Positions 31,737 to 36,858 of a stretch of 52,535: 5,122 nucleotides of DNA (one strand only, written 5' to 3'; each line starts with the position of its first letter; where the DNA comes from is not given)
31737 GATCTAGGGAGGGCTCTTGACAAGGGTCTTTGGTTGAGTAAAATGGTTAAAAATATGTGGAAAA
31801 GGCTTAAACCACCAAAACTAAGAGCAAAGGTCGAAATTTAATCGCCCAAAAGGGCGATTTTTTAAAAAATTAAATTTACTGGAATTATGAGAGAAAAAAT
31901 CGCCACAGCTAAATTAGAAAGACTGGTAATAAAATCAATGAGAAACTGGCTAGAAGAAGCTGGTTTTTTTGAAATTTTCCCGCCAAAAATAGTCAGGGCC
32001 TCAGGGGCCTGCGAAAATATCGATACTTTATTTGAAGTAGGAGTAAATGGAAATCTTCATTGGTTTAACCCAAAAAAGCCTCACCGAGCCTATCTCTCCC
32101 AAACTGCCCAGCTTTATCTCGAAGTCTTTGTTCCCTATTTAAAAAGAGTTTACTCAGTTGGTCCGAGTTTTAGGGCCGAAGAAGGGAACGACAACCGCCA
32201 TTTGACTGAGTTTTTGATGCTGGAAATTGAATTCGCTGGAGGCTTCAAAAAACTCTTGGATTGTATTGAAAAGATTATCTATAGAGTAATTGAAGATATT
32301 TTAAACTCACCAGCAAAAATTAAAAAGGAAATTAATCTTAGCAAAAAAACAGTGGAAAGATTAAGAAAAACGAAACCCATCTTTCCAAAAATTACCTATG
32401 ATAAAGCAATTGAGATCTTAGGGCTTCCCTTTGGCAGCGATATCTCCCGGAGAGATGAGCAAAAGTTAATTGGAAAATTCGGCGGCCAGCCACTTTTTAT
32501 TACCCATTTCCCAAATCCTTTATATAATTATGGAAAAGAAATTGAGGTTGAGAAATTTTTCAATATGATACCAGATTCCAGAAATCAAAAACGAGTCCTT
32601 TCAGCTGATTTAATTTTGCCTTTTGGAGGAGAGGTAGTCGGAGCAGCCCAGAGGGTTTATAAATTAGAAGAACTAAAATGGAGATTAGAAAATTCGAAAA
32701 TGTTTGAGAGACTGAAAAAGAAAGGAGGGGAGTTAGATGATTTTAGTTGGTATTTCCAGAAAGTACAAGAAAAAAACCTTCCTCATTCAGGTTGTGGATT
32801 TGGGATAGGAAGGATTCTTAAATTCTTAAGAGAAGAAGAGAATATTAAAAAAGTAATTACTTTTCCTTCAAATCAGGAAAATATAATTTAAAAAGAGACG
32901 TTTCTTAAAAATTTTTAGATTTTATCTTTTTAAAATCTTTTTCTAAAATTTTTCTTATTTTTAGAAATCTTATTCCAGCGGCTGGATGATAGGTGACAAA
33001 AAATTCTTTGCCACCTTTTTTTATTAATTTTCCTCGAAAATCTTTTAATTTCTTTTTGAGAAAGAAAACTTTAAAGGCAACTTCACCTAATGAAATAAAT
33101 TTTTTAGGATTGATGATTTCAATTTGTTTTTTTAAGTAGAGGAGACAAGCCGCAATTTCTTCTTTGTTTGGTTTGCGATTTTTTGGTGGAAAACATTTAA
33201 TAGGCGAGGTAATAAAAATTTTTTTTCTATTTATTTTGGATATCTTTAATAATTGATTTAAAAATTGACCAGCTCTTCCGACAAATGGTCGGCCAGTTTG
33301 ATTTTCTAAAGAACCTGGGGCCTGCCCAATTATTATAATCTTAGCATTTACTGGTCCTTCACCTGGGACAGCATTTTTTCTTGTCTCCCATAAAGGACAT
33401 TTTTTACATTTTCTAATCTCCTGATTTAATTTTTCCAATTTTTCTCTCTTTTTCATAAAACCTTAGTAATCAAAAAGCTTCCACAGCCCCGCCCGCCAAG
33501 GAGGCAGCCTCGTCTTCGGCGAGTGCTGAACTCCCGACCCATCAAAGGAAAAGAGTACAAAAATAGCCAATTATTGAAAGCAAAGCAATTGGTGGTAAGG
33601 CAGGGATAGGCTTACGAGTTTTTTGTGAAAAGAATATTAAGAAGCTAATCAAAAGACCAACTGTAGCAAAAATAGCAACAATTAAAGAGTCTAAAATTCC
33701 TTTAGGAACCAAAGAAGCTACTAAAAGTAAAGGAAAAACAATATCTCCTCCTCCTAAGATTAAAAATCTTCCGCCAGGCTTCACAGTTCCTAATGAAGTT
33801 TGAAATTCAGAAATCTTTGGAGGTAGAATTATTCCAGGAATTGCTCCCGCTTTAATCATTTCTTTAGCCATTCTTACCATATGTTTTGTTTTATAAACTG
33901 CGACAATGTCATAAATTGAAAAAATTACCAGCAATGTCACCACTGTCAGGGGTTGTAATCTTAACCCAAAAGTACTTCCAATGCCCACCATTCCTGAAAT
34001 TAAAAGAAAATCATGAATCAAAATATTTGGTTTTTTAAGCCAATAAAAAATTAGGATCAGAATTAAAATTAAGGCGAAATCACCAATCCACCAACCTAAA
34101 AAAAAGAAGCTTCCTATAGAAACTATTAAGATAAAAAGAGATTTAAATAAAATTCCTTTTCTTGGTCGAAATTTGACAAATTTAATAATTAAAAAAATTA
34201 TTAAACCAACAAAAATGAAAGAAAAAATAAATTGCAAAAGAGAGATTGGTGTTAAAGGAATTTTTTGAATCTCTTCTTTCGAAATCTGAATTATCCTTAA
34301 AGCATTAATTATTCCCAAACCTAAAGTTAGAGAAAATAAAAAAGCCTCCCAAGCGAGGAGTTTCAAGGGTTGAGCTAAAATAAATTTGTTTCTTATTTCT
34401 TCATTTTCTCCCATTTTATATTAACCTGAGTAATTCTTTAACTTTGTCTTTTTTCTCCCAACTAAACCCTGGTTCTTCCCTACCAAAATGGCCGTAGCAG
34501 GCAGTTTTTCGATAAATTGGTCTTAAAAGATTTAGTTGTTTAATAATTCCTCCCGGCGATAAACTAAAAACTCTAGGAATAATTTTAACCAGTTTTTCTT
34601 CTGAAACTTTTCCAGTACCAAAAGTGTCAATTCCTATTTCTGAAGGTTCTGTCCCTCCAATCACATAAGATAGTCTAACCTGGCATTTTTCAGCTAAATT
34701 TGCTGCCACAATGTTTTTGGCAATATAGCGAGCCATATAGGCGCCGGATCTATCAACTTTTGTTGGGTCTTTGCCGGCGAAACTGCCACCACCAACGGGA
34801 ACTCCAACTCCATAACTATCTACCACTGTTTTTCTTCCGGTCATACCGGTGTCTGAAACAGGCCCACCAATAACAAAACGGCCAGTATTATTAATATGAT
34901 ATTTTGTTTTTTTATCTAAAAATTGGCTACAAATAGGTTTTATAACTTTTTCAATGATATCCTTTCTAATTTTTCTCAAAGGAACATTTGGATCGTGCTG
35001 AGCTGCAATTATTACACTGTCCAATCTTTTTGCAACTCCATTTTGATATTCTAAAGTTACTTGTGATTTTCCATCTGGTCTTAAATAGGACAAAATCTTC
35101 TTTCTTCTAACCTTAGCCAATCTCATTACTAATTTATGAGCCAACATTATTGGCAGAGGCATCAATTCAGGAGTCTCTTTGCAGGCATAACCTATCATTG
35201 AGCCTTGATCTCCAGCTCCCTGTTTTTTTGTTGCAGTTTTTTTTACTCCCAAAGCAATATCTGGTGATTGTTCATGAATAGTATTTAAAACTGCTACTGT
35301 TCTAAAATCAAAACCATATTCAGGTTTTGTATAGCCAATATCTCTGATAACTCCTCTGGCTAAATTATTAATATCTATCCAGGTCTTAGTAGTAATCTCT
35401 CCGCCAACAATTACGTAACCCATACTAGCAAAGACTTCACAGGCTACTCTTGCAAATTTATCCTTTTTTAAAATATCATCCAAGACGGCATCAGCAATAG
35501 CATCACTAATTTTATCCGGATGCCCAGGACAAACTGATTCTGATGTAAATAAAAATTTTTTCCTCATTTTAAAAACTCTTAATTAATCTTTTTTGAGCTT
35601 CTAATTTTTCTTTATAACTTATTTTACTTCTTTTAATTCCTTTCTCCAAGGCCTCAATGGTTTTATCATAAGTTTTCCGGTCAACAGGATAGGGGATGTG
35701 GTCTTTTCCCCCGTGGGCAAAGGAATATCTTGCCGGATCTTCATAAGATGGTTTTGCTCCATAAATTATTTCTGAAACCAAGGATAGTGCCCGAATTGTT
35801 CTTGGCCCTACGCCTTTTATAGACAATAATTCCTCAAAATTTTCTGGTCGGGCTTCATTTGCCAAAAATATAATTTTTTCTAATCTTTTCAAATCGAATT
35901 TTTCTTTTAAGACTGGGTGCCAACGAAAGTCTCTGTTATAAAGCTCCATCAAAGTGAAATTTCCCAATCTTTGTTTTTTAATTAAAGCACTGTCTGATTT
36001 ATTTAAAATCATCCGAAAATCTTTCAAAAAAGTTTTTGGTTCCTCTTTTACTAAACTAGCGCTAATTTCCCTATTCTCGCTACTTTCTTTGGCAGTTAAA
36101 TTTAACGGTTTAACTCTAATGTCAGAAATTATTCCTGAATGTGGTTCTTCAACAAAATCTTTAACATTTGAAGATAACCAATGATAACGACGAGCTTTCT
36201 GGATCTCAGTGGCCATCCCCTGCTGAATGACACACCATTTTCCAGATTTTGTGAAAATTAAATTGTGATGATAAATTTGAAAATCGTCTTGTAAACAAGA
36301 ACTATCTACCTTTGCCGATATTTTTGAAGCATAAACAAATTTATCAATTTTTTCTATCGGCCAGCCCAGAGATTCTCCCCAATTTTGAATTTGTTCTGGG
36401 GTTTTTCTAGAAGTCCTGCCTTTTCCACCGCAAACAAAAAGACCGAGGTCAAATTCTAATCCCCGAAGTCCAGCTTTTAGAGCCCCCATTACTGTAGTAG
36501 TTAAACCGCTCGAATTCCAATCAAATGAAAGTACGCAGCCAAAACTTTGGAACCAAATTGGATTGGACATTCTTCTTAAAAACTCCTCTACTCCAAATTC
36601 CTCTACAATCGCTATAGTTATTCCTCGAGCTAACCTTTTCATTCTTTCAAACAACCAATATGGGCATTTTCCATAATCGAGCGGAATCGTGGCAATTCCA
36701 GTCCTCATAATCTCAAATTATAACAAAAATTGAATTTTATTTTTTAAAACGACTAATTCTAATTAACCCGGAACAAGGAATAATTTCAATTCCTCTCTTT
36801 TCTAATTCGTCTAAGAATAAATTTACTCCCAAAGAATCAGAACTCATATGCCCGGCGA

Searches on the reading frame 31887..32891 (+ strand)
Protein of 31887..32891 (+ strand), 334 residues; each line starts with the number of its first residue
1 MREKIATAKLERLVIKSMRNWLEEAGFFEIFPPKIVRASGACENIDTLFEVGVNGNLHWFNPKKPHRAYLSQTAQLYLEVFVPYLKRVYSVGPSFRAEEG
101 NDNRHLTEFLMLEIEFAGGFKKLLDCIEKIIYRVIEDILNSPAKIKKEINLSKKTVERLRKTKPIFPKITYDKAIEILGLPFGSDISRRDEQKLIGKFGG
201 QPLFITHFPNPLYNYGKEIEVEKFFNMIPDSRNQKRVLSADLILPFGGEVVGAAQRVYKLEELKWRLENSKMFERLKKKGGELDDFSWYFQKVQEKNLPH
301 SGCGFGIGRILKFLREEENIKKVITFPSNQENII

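Call 73: search_protein_families(library=pfam, proteins=[window:31887-32891:+], max_evalue=0.0001)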
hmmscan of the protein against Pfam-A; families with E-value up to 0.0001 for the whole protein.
window:31887-32891:+ (334 aa): 1 family
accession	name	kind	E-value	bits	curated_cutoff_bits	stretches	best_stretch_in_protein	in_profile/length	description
PF00152.25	tRNA-synt_2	-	1.6e-49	169.1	25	1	7-330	21-308/308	tRNA synthetases class II (D, K and N)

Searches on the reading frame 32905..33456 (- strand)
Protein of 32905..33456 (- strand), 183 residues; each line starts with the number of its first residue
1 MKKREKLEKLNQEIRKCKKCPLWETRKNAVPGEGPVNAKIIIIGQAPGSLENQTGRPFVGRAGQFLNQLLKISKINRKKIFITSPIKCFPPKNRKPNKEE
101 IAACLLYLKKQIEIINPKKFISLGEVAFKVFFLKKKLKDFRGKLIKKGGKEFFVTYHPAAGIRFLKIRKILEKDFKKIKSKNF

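Call 73: search_protein_families(library=pfam, proteins=[window:32905-33456:-], max_evalue=0.0001)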
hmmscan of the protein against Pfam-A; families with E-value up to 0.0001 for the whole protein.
window:32905-33456:- (183 aa): 1 family
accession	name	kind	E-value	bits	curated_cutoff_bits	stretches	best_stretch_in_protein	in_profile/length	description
PF03167.25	UDG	-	1e-32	113.6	24.3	1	31-160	1-120/141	Uracil DNA glycosylase superfamily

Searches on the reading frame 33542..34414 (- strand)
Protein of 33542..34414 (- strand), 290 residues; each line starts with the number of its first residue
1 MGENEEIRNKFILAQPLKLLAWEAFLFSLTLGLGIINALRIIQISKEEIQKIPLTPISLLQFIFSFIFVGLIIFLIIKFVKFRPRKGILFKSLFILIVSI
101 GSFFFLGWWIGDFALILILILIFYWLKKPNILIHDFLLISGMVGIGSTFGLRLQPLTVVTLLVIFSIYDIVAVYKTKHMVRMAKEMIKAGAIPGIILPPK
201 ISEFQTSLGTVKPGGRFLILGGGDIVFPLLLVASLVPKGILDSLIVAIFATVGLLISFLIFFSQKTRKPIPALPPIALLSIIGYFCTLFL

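Call 73: search_protein_families(library=pfam, proteins=[window:33542-34414:-], max_evalue=0.0001)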
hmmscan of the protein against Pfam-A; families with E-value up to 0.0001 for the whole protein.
window:33542-34414:- (290 aa): 1 family
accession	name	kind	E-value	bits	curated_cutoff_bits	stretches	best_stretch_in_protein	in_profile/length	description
PF06550.16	SPP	-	8.1e-17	62.1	23.9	1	42-287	18-277/283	Signal-peptide peptidase, presenilin aspartyl protease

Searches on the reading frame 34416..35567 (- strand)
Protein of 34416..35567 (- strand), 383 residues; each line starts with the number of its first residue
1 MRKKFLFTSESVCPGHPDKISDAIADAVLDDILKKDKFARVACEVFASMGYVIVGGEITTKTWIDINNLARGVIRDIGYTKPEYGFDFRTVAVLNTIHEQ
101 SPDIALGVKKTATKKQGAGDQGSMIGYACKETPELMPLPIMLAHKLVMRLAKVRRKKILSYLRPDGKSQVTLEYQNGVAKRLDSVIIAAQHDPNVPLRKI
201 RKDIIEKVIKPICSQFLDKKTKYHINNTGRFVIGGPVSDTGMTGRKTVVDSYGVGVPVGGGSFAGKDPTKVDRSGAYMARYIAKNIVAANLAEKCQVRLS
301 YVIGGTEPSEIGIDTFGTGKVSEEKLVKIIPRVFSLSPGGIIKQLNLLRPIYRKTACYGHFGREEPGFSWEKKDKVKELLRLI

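Call 73: search_protein_families(library=pfam, proteins=[window:34416-35567:-], max_evalue=0.0001)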
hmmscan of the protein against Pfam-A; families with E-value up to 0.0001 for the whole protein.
window:34416-35567:- (383 aa): 3 families
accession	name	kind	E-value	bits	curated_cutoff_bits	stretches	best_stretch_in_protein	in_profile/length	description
PF02773.21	S-AdoMet_synt_C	-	1.7e-59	200.2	25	1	233-372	1-138/138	S-adenosylmethionine synthetase, C-terminal domain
PF02772.21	S-AdoMet_synt_M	-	1.4e-46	157.9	29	1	115-231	1-120/120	S-adenosylmethionine synthetase, central domain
PF00438.25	S-AdoMet_synt_N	-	4.7e-39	133.4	33.1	1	4-102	1-99/99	S-adenosylmethionine synthetase, N-terminal domain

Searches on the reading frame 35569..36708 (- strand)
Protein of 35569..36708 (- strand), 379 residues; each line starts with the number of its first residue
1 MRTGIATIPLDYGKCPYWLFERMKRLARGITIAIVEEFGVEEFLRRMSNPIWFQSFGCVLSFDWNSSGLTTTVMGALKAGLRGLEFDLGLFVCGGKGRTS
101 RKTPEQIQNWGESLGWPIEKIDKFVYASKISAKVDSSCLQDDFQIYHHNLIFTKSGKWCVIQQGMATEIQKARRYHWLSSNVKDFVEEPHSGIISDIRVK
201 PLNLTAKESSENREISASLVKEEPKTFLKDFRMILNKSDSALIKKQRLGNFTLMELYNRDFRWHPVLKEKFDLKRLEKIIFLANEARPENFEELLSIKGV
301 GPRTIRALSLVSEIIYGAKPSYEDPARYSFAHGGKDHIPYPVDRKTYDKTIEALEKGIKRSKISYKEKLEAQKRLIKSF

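Call 73: search_protein_families(library=pfam, proteins=[window:35569-36708:-], max_evalue=0.0001)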
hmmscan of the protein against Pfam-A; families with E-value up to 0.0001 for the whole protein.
window:35569-36708:- (379 aa): 1 family
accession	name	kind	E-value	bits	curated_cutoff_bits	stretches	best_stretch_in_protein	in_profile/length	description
PF05559.16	DUF763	-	5.9e-128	427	35.5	1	4-342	1-319/319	Protein of unknown function (DUF763)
